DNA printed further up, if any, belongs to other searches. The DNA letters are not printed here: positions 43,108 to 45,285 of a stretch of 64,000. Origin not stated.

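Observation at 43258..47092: Tightly packed operon of secreted DUF3604 protein, parvulin-like membrane protein and HupE/UreJ-like transporter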

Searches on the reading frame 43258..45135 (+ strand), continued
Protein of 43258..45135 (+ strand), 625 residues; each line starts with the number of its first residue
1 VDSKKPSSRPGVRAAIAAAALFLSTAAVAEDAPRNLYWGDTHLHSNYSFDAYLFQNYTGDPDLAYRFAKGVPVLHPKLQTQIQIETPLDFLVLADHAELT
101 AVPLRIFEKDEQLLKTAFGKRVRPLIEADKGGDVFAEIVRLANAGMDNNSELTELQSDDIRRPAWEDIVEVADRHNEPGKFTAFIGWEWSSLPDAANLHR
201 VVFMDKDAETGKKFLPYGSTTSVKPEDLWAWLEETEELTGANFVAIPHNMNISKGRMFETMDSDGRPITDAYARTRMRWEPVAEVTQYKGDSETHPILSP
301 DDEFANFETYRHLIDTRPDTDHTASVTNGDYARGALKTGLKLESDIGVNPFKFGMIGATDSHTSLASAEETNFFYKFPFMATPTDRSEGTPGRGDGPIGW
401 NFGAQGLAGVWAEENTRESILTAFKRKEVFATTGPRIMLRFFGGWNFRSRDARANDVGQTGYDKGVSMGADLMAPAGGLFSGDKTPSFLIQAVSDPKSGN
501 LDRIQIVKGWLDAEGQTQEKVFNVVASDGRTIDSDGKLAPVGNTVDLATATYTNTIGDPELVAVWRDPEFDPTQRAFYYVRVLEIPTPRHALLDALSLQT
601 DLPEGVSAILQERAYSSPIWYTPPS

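Call 33: search_solved_structures(query=A4, max_evalue=10, show_alignments=3)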
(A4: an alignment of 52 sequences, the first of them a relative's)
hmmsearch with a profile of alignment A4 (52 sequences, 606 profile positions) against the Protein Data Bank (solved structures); distinct sequences matched with E-value up to 10: 3.
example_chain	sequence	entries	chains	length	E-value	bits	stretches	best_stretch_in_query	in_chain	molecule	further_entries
6z1p_By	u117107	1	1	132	0.1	14.1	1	279-336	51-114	mS33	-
6puv_A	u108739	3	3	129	1.6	10.2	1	164-230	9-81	C-type lectin domain family 10 member A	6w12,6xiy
6py1_A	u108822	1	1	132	1.6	10.1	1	164-230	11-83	C-type lectin domain family 10 member A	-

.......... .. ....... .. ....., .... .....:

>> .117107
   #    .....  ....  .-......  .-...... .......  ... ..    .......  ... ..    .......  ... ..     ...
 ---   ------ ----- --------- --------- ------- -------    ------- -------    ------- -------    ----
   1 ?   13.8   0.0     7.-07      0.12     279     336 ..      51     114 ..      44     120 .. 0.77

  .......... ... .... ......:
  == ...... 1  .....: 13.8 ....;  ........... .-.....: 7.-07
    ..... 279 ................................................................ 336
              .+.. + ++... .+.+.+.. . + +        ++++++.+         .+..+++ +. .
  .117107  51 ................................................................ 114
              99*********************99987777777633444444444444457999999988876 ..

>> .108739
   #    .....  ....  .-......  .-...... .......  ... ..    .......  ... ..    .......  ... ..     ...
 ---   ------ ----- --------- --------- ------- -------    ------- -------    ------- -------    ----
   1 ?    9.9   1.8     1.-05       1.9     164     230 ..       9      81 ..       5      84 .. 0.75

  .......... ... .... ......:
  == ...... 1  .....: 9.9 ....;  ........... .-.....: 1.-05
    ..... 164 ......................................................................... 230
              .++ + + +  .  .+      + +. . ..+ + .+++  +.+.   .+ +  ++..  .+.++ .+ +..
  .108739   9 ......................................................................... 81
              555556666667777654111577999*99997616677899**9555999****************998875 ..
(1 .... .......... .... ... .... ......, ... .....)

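Call 48: predict_structure(alignment_id=A4)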
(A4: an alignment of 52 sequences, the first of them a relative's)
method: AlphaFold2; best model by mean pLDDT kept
length: 625 residues; sequences in the alignment: 52
mean_pLDDT: 90.8   pTM: 0.91
mean pLDDT of the five models: 90.8, 90.4, 88.5, 86.8, 84.4
residues with pLDDT >= 90: 467; 70-90: 110; 50-70: 34; < 50: 14
segments of 3 or more residues with pLDDT < 50: 1-5, 7-13
pLDDT, mean of each block of 10 residues (from residue 1): 43 51 52 91 95 92 98 94 95 94 94 96 94 86 80 94 97 98 98 88 98 96 95 98 97 93 96 98 92 95 91 73 83 97 96 97 91 82 84 70 89 98 98 96 97 97 97 83 85 94 98 96 96 93 91 95 97 96 95 94 92 97 88
secondary structure, 60 per line:
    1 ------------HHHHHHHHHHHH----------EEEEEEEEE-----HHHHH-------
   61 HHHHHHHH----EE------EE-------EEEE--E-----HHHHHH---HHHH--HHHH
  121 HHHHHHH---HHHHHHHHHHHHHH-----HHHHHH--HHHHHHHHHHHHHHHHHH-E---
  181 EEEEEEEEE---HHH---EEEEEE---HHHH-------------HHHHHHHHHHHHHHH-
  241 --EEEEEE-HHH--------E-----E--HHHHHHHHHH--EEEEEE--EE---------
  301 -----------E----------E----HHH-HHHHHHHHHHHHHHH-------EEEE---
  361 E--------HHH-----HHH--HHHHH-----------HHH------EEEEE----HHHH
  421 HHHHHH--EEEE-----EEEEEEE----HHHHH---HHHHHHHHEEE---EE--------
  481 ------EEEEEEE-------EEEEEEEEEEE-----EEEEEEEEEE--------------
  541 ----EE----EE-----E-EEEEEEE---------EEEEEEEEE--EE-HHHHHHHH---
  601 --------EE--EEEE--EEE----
elements in order: H13-24 E35-43 H49-53 H61-68 E90-93 H102-107 H111-114 H117-127 H131-144 H150-155 H158-175 E181-189 E199-204 H208-211 H225-239 E243-248 H270-279 E282-287 H332-346 E354-357 H383-387 E408-412 H417-426 E429-432 E438-444 H449-453 H457-464 E465-467 E487-493 E501-511 E517-526 E560-566 E576-584 H590-597 E613-616 E619-621
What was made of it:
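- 43258..45135 (+): Gene 1: DUF3604 protein, 625 aa. Predicted to be a Sec-exported periplasmic enzyme of the PHP superfamily with a trinuclear metal site. AF2 model pLDDT 90.8, pTM 0.91 (call 48).
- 43258..43344 (+): Signal peptide of gene 1 (aa 1-29, ...STAAVA|EDAP). Sec type, no twin-arginine motif. This segment has low pLDDT (call 48).
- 44710..45135 (+): C-terminal beta-sandwich (FnIII/Ig-like) domain of gene 1, about aa 485-625, including the invariant IPTPRH and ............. motifs. Strands 487-621 in the AF2 model (call 48).
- On PHP (polymerase and histidinol phosphatase) superfamily: AF2 model pLDDT 90.8 (call 48). All lie at the ends of predicted strands (call 48).
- The ligands sit at strand ends, as in PHP barrels (call 48).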
